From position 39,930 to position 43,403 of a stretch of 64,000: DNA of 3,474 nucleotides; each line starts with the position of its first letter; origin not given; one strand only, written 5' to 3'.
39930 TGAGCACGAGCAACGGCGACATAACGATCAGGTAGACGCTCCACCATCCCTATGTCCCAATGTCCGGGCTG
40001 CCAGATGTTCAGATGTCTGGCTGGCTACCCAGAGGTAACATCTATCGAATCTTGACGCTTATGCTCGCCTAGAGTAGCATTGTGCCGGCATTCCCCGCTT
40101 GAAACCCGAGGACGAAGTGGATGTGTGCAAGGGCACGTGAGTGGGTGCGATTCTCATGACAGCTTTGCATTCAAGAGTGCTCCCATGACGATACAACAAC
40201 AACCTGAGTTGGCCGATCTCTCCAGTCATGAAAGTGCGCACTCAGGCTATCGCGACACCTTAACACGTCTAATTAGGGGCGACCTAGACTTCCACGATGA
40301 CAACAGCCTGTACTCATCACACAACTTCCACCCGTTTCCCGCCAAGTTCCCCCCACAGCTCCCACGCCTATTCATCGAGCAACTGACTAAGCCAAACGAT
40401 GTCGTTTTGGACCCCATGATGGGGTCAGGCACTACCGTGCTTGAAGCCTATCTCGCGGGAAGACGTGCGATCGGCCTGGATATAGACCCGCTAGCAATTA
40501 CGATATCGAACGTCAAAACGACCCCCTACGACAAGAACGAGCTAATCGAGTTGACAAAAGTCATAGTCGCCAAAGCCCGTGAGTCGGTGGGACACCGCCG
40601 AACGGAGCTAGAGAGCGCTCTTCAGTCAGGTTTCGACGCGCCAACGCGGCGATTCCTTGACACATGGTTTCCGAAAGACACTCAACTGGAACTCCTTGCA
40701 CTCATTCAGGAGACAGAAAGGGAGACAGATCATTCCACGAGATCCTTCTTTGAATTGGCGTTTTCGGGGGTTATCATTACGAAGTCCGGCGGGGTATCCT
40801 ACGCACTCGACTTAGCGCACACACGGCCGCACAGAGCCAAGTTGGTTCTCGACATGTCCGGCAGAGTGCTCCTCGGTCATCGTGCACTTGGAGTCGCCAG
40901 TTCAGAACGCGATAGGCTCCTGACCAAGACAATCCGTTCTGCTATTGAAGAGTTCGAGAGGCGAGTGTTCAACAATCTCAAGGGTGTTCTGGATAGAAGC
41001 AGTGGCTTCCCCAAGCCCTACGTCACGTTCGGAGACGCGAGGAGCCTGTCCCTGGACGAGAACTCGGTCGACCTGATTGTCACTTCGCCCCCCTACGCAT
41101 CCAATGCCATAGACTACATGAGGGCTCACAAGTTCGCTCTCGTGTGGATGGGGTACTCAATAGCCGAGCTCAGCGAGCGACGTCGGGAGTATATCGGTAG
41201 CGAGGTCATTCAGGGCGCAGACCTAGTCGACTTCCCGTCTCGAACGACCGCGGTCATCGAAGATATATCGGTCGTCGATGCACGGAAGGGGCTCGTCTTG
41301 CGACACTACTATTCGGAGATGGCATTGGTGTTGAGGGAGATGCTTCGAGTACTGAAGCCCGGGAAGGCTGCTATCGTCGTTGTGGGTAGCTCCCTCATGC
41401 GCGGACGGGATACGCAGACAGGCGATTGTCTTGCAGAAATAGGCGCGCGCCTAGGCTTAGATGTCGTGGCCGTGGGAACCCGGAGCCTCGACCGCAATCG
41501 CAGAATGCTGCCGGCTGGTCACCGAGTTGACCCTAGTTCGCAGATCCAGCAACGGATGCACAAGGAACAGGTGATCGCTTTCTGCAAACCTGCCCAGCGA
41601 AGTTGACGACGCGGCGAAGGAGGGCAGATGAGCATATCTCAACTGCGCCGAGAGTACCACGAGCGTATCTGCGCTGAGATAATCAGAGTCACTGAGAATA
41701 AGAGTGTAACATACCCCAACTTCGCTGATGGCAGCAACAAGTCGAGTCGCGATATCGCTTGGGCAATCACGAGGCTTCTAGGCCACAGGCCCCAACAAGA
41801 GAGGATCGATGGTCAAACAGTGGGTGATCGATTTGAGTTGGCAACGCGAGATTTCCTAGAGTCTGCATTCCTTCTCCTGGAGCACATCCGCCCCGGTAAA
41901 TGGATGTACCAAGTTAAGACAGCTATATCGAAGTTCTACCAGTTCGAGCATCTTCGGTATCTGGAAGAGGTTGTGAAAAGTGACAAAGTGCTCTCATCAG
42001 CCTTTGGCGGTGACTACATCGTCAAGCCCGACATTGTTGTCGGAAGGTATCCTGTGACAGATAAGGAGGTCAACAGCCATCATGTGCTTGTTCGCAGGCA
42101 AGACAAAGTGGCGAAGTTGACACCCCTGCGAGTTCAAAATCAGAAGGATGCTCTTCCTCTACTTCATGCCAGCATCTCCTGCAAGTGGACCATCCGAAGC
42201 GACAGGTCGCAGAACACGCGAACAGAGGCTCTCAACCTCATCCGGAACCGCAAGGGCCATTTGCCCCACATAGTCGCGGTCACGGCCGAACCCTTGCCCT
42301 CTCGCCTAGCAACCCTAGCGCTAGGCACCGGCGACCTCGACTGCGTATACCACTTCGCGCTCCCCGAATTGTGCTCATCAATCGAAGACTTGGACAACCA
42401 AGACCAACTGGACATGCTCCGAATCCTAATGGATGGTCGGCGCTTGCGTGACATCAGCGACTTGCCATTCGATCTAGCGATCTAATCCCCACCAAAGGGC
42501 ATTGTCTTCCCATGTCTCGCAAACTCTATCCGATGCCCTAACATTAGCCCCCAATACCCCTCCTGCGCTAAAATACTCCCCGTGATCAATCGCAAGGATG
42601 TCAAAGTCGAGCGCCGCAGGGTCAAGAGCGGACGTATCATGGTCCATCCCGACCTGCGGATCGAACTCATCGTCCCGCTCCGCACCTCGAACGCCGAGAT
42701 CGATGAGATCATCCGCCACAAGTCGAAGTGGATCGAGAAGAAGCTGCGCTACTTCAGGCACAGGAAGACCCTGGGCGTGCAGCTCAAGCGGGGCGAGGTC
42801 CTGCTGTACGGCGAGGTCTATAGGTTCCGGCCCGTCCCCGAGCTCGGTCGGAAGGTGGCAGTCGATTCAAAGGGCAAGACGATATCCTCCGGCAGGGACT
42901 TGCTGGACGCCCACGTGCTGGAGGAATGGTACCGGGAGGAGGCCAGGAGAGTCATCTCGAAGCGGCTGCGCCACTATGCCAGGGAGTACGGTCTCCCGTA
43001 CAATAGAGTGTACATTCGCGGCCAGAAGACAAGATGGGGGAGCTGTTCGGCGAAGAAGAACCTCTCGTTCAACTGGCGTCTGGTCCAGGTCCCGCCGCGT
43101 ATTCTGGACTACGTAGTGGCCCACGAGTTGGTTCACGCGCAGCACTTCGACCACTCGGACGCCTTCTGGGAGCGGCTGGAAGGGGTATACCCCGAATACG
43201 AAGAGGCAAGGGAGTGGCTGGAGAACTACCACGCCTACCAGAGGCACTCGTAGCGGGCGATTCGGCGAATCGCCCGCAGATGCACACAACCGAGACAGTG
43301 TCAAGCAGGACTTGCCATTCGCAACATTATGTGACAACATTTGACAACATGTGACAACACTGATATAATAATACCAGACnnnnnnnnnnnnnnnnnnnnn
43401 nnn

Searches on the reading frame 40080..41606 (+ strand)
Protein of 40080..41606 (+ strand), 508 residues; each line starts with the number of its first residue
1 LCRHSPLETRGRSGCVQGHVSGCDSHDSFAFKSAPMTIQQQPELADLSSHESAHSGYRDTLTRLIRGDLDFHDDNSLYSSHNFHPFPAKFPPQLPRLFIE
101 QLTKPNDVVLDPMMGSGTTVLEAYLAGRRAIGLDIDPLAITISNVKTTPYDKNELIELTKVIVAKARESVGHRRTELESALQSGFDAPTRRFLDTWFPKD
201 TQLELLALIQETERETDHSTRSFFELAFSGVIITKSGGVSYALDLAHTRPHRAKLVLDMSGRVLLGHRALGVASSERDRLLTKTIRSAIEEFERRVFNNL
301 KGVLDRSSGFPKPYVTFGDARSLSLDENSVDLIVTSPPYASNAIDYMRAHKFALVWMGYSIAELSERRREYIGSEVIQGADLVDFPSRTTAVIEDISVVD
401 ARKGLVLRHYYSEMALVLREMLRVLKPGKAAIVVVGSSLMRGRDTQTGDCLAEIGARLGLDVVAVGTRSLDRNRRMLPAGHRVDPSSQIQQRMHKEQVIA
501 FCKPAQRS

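Call 3: search_protein_families(library=pfam, proteins=[window:40080-41606:+], max_evalue=0.1)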
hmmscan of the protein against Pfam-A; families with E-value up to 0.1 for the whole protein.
window:40080-41606:+ (508 aa): 6 families
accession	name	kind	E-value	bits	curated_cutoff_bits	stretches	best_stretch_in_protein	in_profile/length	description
PF01555.25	N6_N4_Mtase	-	3e-21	76.8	26.7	2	79-143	156-219/221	DNA methylase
PF01170.24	UPF0020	-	3.7e-07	30.5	22.3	1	104-131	27-54/197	RMKL-like, methyltransferase domain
PF08241.18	Methyltransf_11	-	8.1e-05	23.6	21.2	0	407-431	70-93/95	Methyltransferase domain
PF13649.12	Methyltransf_25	-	0.0021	19.2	27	0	109-146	1-40/97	Methyltransferase domain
PF06325.19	PrmA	-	0.013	15.5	22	1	98-145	154-202/296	Ribosomal protein L11 methyltransferase (PrmA)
PF13847.12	Methyltransf_31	-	0.027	14.6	27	0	407-433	84-109/145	Methyltransferase domain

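Call 4: search_protein_families(library=ncbifam, proteins=[window:40080-41606:+], max_evalue=0.1)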
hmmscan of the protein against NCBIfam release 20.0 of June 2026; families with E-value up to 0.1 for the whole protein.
window:40080-41606:+ (508 aa): 11 families
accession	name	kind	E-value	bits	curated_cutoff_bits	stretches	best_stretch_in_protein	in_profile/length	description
TIGR01177.1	TIGR01177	hypoth_equivalog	3.8e-11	42.9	316.55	1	87-136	163-213/330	TIGR01177 family methyltransferase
NF010253.0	PRK13699.1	subfamily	1.3e-09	38.1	244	1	78-135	138-193/226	DNA methyltransferase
NF008572.0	PRK11524.1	equivalog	4e-07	29.4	292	1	78-168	187-277/294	adenine-specific DNA-methyltransferase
NF050803.1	DnaMtaseCcrMCaul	equivalog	5e-07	29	830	1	89-154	189-254/350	adenine-specific DNA-methyltransferase CcrM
NF040721.1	Trm14_Arch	equivalog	3.4e-05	23.2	280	0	104-129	190-215/370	tRNA (guanine(6)-N2)-methyltransferase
NF043040.1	corrin_prot_MT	hypoth_equivalog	0.002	17.6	180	0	98-168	34-104/216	corrinoid protein-associated methyltransferase CpaM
NF001790.0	PRK00517.3-3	equivalog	0.0068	15.8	269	1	100-144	117-162/262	50S ribosomal protein L11 methyltransferase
NF011529.0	PRK14968.1-3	equivalog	0.021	14.3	162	1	97-144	25-73/198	putative methyltransferase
NF042963.1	DUF1156_antiphage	equivalog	0.03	12.4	1000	0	327-360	571-603/960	anti-phage-associated DUF1156 domain-containing protein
NF000029.2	APH_9_Ib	exception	0.033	13.1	675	1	225-282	201-258/330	aminoglycoside O-phosphotransferase APH(9)-Ib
NF045649.1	2X_seleno_MduS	exception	0.043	12.8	380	1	412-439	126-153/338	methyltransferase domain-containing selenoprotein MduS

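Call 6: search_protein_families(library=padloc, proteins=[window:40080-41606:+], max_evalue=0.1)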
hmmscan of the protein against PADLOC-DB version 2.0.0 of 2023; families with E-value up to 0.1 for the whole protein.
window:40080-41606:+ (508 aa): 74 families (the best 25 are shown)
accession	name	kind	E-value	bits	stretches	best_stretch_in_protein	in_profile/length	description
PDLC03380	MTase_II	-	2.6e-36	123.7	3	67-157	18-108/393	Type II methyltransferase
PDLC03322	MTase_II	-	3.3e-36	123.1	2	67-231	23-186/446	Type II methyltransferase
PDLC03364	MTase_II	-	5.2e-27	92.8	2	63-236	15-175/380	Type II methyltransferase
PDLC03362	MTase_II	-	2e-26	90.8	2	78-169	41-136/438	Type II methyltransferase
PDLC03353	MTase_II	-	2.9e-24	84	2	85-152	188-255/260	Type II methyltransferase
PDLC03224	MTase_II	-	8.6e-23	79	2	88-220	75-201/481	Type II methyltransferase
PDLC03325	MTase_II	-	4.5e-21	73.1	1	86-155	72-141/426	Type II methyltransferase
PDLC03239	MTase_II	-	1.6e-18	64.6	1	78-233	63-213/442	Type II methyltransferase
PDLC03377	MTase_II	-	1.7e-18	64.5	2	76-229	91-239/504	Type II methyltransferase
PDLC03369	MTase_II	-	2.6e-18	64.1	2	75-147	109-182/532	Type II methyltransferase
PDLC03312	MTase_II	-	2e-17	60.2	1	76-177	788-882/1344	Type II methyltransferase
PDLC03350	MTase_II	-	4.2e-17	60.5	2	86-146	234-294/312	Type II methyltransferase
PDLC03249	MTase_II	-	2.9e-16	57.4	1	79-173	103-206/541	Type II methyltransferase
PDLC03283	MTase_II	-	1.1e-15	55.8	2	83-142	207-266/352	Type II methyltransferase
PDLC03371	MTase_II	-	2.9e-15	54.5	1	82-146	187-251/260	Type II methyltransferase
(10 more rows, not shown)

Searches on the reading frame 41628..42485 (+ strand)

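Call 3: search_protein_families(library=pfam, proteins=[window:41628-42485:+], max_evalue=0.1)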
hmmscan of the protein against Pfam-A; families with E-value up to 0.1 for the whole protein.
window:41628-42485:+ (285 aa): 1 family
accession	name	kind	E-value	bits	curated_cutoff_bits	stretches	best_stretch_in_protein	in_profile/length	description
PF09015.16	NgoMIV_restric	-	2.4e-109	365.2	23.2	1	10-285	1-275/275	NgoMIV restriction enzyme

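Call 4: search_protein_families(library=ncbifam, proteins=[window:41628-42485:+], max_evalue=0.1)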
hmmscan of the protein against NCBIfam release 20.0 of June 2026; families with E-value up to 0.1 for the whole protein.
window:41628-42485:+ (285 aa): 1 family
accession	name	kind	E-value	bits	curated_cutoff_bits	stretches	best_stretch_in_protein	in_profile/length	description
NF008085.0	PRK10820.1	equivalog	0.054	12.1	576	1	145-219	142-210/520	transcriptional regulator TyrR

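Call 6: search_protein_families(library=padloc, proteins=[window:41628-42485:+], max_evalue=0.1)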
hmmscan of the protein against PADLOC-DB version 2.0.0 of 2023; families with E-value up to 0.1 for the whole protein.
window:41628-42485:+ (285 aa): 1 family
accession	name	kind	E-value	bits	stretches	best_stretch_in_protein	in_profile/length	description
PDLC03527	REase_II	-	5.9e-82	273.2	1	4-285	6-286/286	Type II restriction enzyme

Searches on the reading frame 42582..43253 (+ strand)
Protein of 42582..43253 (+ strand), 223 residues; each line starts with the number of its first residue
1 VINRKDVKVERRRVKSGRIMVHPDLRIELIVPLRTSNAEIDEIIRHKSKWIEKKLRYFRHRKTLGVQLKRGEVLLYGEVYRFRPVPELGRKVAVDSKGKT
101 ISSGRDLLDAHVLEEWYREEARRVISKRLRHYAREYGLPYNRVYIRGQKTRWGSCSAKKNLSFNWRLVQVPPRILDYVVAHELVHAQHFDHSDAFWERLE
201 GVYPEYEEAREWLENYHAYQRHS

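Call 3: search_protein_families(library=pfam, proteins=[window:42582-43253:+], max_evalue=0.1)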
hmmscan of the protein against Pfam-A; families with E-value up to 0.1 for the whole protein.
window:42582-43253:+ (223 aa): 4 families
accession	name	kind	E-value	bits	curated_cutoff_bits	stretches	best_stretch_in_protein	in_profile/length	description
PF01863.23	YgjP-like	-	1.3e-54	185.8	26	1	18-215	4-206/207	YgjP-like, metallopeptidase domain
PF08325.16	WLM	-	0.01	16.4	26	1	178-209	86-117/190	WLM domain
PF25423.1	DUF7893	-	0.023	15.3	27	1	174-217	12-53/90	Domain of unknown function (DUF7893)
PF10263.15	SprT-like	-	0.04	14.2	25.6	0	143-189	23-75/108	SprT-like family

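Call 4: search_protein_families(library=ncbifam, proteins=[window:42582-43253:+], max_evalue=0.1)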
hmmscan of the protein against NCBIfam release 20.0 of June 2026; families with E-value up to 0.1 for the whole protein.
window:42582-43253:+ (223 aa): 0 families

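Call 6: search_protein_families(library=padloc, proteins=[window:42582-43253:+], max_evalue=0.1)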
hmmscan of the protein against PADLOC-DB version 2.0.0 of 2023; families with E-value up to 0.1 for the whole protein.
window:42582-43253:+ (223 aa): 0 families
